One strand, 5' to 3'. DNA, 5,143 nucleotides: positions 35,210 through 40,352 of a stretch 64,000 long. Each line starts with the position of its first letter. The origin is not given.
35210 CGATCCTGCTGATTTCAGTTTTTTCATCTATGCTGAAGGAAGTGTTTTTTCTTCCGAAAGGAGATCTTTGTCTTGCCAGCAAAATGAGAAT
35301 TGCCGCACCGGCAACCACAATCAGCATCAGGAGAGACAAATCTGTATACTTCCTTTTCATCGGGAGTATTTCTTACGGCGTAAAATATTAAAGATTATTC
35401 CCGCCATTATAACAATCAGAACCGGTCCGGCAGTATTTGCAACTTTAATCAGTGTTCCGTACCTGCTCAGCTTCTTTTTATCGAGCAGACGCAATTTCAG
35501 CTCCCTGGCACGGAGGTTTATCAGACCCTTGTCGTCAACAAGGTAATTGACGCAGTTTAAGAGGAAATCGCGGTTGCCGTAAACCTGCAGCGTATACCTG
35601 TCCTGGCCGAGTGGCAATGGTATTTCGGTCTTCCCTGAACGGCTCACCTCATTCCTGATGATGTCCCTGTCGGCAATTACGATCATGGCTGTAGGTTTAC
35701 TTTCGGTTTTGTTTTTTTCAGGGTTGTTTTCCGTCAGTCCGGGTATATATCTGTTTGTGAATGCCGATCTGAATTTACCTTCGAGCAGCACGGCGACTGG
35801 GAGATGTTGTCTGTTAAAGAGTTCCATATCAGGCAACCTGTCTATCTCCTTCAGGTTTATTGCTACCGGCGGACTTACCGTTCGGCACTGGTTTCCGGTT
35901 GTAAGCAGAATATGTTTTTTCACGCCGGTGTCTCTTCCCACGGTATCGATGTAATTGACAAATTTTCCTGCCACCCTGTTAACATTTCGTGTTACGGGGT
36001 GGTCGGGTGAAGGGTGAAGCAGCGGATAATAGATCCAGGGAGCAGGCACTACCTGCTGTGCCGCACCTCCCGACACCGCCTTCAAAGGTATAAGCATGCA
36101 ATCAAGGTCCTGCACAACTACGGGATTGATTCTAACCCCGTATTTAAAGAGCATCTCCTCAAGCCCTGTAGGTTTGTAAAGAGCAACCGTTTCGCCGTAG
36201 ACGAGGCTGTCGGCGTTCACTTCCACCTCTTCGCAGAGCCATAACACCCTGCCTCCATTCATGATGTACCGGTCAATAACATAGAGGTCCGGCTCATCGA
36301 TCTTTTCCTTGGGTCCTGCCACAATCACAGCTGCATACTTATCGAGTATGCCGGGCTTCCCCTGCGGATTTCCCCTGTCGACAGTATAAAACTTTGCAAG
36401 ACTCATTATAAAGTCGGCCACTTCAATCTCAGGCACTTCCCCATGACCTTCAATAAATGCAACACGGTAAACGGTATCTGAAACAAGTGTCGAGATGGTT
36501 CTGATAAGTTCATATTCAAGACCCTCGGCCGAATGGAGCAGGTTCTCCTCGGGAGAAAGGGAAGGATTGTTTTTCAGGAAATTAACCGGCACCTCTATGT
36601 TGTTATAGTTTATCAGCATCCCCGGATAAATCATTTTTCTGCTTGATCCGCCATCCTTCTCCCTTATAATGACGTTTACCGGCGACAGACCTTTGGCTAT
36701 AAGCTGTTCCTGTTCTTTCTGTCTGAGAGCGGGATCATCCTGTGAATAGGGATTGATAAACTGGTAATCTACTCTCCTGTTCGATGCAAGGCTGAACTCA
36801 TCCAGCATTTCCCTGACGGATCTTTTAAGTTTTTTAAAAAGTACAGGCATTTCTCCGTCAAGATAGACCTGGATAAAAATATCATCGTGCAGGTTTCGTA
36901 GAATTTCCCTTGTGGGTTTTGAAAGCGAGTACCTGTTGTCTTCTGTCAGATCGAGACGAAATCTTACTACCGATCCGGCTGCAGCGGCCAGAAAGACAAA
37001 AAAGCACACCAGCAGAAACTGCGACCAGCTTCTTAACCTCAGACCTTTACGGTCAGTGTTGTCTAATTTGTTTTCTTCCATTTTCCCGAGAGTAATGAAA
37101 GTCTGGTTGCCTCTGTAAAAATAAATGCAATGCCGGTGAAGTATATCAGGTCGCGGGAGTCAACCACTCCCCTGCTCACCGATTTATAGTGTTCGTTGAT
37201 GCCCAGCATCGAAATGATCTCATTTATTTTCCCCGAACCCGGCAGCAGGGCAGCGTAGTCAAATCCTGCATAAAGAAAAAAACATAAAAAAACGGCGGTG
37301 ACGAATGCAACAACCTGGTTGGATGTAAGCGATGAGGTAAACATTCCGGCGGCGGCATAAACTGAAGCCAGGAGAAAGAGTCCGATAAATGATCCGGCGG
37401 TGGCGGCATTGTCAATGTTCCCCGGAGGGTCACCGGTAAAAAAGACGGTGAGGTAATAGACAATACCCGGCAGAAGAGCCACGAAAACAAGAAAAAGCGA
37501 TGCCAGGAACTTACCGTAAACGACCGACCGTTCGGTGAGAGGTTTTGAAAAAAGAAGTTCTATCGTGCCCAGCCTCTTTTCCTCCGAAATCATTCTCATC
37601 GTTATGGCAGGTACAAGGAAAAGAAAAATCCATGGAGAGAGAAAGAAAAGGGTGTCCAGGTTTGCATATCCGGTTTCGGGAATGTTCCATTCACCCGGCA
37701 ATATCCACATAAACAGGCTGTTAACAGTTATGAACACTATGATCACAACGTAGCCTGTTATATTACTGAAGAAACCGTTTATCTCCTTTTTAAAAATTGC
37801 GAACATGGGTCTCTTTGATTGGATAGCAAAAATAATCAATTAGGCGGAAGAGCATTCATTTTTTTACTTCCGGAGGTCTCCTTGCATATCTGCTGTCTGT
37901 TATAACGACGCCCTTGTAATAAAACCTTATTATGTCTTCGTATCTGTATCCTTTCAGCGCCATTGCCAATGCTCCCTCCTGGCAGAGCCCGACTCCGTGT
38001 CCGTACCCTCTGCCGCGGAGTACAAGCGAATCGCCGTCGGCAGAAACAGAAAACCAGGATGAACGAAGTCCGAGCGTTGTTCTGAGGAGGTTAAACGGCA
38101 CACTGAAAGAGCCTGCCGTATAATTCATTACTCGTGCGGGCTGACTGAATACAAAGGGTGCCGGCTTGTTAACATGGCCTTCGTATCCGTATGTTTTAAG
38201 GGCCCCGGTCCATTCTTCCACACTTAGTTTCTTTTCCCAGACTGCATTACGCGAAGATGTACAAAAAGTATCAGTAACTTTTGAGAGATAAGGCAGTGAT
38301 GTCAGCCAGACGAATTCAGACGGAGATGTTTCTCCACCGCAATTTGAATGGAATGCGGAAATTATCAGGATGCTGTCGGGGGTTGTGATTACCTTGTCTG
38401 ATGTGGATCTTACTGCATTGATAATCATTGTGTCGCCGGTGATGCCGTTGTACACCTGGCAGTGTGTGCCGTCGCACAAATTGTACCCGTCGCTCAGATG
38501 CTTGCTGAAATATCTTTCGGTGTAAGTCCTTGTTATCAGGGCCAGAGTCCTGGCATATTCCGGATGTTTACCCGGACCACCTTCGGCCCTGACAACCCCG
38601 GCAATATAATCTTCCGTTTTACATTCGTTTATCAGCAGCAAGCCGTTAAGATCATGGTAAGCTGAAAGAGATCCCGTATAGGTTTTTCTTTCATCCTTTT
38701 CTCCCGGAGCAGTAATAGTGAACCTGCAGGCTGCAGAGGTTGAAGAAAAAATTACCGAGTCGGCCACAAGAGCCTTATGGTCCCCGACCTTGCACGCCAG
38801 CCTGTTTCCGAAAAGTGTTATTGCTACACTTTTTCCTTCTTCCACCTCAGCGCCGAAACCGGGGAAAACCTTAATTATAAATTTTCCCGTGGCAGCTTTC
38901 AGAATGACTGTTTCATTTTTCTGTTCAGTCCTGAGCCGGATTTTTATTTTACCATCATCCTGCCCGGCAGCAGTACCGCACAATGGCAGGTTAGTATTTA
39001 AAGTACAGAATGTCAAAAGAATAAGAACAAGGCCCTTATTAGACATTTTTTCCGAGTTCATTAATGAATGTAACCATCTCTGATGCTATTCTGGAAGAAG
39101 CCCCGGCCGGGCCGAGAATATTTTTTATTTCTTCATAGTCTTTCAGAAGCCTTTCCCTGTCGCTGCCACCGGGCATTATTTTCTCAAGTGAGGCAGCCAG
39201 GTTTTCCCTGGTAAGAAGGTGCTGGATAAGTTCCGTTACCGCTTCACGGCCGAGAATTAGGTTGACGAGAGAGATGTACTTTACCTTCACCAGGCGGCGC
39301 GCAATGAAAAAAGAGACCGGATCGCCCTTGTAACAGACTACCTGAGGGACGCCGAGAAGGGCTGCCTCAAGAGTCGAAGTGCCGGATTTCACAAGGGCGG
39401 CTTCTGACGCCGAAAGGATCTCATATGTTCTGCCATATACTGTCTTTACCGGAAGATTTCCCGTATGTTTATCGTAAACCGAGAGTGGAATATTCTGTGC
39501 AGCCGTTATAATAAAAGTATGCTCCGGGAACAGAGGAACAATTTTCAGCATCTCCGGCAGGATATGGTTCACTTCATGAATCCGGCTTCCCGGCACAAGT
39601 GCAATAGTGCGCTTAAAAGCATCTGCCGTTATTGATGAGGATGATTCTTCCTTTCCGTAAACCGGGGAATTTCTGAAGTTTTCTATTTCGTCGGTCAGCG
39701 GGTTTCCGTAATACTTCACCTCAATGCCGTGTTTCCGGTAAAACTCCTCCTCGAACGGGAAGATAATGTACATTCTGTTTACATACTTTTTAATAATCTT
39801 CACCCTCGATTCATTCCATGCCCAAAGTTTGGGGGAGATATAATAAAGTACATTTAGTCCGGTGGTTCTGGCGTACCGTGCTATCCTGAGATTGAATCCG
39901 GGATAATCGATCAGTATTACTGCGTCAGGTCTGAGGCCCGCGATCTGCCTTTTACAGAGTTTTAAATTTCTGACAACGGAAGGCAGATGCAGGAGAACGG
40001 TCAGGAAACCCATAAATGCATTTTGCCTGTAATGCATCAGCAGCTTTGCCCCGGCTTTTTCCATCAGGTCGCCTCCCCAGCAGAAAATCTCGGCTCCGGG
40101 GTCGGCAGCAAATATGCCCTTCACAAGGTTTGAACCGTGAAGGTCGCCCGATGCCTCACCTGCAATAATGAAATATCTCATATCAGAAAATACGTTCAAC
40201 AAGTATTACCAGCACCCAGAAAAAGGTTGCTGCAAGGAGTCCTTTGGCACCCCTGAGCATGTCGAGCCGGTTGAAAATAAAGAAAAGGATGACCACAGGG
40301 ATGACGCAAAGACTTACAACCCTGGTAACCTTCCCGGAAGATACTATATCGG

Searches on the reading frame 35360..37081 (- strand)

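Call 89: search_protein_families(library=pfam, proteins=[window:35360-37081:-], max_evalue=0.00001)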
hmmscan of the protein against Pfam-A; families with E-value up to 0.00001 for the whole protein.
window:35360-37081:- (574 aa): 2 families
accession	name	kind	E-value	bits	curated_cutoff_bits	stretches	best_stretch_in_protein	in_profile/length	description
PF09822.16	ABC_transp_aux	-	3.1e-79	266.7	34.7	1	206-510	3-288/288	ABC-type uncharacterized transport system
PF23357.1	DUF7088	-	1.3e-28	99.7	27.8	1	47-157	1-104/105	Domain of unknown function (DUF7088)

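Call 90: search_protein_families(library=ncbifam, proteins=[window:35360-37081:-], max_evalue=0.00001)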
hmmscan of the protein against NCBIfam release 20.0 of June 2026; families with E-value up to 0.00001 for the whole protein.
window:35360-37081:- (574 aa): 1 family
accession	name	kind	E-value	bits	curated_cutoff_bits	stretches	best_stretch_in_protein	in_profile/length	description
TIGR03521.1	GldG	equivalog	2.4e-159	531.5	389.85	1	21-573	3-552/552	gliding motility-associated ABC transporter substrate-binding protein GldG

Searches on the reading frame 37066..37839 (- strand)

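Call 90: search_protein_families(library=ncbifam, proteins=[window:37066-37839:-], max_evalue=0.00001)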
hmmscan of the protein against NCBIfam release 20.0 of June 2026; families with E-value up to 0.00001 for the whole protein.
window:37066-37839:- (258 aa): 2 families
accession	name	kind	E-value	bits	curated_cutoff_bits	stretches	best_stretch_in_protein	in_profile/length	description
TIGR03518.1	ABC_perm_GldF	equivalog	2.4e-91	306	288.5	1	12-249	1-237/240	gliding motility-associated ABC transporter permease subunit GldF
NF033858.1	ABC2_perm_RbbA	equivalog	3.3e-06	25.3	1050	1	71-226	722-873/909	ribosome-associated ATPase/putative transporter RbbA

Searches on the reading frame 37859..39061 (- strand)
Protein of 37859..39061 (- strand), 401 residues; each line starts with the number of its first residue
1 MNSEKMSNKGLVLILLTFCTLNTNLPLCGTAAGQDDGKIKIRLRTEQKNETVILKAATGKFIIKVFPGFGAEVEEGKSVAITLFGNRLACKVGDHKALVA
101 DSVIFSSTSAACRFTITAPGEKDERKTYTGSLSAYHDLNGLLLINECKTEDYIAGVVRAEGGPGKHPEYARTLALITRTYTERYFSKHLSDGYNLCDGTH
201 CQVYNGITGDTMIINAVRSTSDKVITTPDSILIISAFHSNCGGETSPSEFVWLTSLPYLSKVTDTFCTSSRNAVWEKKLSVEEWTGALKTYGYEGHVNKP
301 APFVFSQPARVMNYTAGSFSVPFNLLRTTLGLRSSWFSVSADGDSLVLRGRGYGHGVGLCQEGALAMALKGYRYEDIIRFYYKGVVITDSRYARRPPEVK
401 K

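Call 90: search_protein_families(library=ncbifam, proteins=[window:37859-39061:-], max_evalue=0.00001)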
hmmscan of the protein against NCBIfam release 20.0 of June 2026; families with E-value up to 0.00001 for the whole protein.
window:37859-39061:- (401 aa): 2 families
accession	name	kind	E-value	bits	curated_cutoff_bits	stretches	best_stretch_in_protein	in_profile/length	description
TIGR02669.1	SpoIID_LytB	domain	7.7e-44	150.6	83.3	1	143-388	2-269/270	SpoIID/LytB domain-containing protein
TIGR02870.1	spore_II_D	equivalog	4.9e-38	131.1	234.75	1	144-389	69-337/338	stage II sporulation protein D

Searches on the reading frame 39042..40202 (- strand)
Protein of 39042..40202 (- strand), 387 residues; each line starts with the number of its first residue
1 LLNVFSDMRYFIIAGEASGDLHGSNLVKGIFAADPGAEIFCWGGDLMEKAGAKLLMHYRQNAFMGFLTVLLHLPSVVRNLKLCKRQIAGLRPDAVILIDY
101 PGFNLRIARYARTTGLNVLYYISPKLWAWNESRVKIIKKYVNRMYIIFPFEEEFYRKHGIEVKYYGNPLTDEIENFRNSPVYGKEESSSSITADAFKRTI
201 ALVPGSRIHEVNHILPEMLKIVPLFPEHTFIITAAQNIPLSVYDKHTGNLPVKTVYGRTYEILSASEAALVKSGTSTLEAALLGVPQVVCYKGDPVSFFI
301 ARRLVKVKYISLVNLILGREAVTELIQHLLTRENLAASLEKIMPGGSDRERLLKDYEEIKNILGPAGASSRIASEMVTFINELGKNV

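Call 90: search_protein_families(library=ncbifam, proteins=[window:39042-40202:-], max_evalue=0.00001)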
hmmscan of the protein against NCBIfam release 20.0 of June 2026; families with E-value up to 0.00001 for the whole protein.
window:39042-40202:- (387 aa): 3 families
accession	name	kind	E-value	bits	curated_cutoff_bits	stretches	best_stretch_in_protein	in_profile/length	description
TIGR00215.1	lpxB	equivalog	2e-74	250.7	190.25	1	11-376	10-379/382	lipid-A-disaccharide synthase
NF002173.0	PRK01021.1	equivalog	1.2e-48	166.1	1033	1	4-362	223-588/610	lipid-A-disaccharide synthase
TIGR03492.1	TIGR03492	hypoth_equivalog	4.7e-08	32.1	219.2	0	155-233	175-242/396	lipid-A-disaccharide synthase-related protein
